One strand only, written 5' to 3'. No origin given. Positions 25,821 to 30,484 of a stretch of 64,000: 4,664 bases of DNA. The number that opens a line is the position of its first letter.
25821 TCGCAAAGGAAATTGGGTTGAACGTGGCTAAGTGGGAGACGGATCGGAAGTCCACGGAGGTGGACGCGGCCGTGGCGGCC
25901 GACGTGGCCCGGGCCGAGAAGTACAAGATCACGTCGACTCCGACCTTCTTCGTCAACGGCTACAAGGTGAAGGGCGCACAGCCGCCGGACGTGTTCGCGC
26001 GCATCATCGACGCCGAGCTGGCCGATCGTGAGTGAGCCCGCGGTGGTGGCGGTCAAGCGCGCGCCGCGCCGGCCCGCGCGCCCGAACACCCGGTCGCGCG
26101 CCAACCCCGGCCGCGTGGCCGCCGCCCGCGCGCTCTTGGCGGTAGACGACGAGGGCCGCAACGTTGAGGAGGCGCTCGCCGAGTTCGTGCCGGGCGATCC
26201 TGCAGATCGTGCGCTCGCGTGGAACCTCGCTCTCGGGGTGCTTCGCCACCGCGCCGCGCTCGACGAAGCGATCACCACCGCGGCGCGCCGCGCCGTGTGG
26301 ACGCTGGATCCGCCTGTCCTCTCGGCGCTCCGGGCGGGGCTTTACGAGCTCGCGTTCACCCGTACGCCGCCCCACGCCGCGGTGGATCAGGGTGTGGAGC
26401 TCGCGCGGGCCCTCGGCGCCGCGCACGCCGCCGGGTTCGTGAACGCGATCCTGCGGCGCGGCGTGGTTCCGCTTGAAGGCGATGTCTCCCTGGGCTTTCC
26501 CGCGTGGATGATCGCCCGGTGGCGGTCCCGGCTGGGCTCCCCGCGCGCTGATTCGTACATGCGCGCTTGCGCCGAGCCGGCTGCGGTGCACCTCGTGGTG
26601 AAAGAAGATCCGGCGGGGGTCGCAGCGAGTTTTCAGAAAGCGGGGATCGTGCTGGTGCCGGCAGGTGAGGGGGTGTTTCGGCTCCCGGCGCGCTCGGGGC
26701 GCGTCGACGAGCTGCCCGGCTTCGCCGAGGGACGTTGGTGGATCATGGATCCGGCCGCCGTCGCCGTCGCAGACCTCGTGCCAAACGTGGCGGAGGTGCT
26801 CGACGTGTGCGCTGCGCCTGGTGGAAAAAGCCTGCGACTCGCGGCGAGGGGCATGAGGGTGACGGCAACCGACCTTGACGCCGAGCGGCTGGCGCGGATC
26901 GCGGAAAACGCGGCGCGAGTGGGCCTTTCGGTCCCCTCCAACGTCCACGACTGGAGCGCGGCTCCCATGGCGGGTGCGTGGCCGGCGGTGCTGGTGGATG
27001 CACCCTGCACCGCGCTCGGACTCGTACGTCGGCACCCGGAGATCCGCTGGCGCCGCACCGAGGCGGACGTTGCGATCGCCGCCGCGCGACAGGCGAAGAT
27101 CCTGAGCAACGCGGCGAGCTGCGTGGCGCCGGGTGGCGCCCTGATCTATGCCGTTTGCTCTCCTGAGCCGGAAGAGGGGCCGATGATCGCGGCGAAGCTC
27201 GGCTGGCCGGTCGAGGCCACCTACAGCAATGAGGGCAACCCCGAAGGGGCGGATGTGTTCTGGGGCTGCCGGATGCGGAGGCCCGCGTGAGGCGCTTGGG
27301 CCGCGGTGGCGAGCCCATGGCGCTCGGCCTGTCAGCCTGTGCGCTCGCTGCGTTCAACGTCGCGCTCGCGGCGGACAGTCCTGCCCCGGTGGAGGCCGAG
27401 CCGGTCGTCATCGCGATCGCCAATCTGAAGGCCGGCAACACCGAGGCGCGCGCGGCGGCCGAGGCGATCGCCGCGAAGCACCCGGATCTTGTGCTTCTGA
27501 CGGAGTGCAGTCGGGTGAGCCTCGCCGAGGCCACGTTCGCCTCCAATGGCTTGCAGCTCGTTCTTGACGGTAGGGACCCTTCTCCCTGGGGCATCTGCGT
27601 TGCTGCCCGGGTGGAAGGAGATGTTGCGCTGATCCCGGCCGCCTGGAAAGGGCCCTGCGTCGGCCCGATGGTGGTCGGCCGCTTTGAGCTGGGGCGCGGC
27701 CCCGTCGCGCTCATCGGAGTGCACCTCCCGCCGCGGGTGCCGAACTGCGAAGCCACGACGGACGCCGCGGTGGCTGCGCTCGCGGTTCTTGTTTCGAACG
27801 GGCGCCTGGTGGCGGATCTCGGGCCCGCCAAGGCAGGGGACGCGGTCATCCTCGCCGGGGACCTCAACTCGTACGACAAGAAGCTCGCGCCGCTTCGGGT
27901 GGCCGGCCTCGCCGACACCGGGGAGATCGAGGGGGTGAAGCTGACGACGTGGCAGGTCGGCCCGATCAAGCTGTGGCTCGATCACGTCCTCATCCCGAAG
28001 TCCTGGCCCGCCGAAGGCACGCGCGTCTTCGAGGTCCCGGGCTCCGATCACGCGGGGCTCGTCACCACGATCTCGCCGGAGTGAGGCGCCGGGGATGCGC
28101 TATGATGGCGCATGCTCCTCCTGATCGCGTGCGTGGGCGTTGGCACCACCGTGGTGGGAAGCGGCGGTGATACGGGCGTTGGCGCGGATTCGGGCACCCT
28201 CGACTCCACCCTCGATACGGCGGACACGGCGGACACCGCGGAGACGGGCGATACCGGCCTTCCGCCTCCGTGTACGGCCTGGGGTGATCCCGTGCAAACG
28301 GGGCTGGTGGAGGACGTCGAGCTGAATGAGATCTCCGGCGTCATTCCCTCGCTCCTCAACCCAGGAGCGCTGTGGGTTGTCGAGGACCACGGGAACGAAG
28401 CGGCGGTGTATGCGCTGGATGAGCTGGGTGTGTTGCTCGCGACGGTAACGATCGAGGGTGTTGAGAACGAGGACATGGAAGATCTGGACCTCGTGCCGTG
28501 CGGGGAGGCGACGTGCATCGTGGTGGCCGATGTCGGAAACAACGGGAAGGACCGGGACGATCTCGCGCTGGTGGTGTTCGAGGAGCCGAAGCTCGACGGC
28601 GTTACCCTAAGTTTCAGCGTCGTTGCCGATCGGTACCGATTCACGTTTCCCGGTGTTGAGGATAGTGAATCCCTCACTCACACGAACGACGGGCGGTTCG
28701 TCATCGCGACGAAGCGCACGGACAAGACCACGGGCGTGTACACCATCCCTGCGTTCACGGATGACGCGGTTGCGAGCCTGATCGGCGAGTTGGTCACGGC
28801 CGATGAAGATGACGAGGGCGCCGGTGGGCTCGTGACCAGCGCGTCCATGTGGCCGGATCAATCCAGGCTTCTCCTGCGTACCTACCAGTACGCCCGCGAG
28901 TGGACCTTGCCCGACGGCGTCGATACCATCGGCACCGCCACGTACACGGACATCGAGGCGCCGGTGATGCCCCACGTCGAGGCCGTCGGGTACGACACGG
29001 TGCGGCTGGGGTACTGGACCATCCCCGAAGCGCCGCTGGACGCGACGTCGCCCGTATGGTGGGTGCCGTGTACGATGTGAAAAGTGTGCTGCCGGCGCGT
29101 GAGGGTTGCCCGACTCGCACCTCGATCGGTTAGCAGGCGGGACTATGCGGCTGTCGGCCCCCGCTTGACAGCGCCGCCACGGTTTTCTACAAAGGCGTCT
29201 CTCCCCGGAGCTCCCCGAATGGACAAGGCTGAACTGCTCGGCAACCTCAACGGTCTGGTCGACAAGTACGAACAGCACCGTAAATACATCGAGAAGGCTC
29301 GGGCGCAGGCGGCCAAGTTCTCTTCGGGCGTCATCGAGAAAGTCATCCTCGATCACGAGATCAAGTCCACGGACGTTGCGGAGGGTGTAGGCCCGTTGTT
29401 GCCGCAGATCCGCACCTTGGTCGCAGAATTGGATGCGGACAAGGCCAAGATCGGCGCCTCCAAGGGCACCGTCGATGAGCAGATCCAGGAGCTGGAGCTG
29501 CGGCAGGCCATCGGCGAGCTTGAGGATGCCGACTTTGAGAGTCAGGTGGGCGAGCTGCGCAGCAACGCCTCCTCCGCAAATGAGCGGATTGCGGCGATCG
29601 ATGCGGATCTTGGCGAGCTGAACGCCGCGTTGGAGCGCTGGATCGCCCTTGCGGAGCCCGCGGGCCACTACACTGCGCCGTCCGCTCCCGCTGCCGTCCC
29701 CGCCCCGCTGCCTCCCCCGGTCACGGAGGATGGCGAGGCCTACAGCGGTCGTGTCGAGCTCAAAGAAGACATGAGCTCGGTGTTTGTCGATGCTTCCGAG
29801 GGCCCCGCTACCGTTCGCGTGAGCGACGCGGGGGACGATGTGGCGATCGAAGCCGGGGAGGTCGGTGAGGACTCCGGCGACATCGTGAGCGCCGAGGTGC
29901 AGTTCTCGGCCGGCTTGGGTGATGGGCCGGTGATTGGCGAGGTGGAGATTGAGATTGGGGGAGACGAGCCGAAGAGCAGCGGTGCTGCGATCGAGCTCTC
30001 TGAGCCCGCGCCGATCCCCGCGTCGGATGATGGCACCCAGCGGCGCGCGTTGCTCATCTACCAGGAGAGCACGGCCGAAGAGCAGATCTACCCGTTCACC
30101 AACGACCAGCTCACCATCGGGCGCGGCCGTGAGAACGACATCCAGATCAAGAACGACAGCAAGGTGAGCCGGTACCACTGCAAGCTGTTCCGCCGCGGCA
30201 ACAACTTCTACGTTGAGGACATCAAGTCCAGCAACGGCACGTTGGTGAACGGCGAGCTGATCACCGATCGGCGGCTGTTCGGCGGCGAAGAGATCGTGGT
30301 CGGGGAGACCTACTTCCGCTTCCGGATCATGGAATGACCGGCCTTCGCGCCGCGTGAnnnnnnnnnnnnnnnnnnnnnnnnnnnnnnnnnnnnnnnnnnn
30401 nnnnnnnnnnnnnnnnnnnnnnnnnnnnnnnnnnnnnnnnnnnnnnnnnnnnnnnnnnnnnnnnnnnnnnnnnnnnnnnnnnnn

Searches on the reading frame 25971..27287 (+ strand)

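Call 56: search_protein_families(library=pfam, proteins=[window:25971-27287:+], max_evalue=0.001)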
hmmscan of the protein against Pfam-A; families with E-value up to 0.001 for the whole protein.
window:25971-27287:+ (439 aa): 3 families
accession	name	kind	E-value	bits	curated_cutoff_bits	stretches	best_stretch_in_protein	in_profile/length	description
PF01189.24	Methyltr_RsmB-F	-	5.9e-32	111.4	27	1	275-403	11-146/199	16S rRNA methyltransferase RsmB/F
PF01029.23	NusB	-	3.1e-26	92.8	23.1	1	48-163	4-130/133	NusB family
PF13649.12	Methyltransf_25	-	3e-05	25.1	27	1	276-334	1-61/97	Methyltransferase domain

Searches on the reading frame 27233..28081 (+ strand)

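Call 39: search_protein_families(library=pfam, proteins=[window:27233-28081:+], max_evalue=0.0001)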
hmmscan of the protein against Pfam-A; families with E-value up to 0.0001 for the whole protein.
window:27233-28081:+ (283 aa): 1 family
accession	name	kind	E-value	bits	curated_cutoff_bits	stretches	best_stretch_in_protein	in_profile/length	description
PF03372.29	Exo_endo_phos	-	1.3e-08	35.3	24.5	1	64-273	4-225/225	Endonuclease/Exonuclease/phosphatase family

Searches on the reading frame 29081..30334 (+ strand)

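Call 39: search_protein_families(library=pfam, proteins=[window:29081-30334:+], max_evalue=0.0001)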
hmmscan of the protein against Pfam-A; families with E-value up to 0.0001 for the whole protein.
window:29081-30334:+ (418 aa): 2 families
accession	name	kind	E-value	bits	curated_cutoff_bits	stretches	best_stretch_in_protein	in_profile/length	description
PF00498.31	FHA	-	9.1e-18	64.9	20.7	1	345-408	2-67/67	FHA domain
PF16697.10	Yop-YscD_cpl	-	4.1e-11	43.4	33.2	1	335-415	10-91/94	Inner membrane component of T3SS, cytoplasmic domain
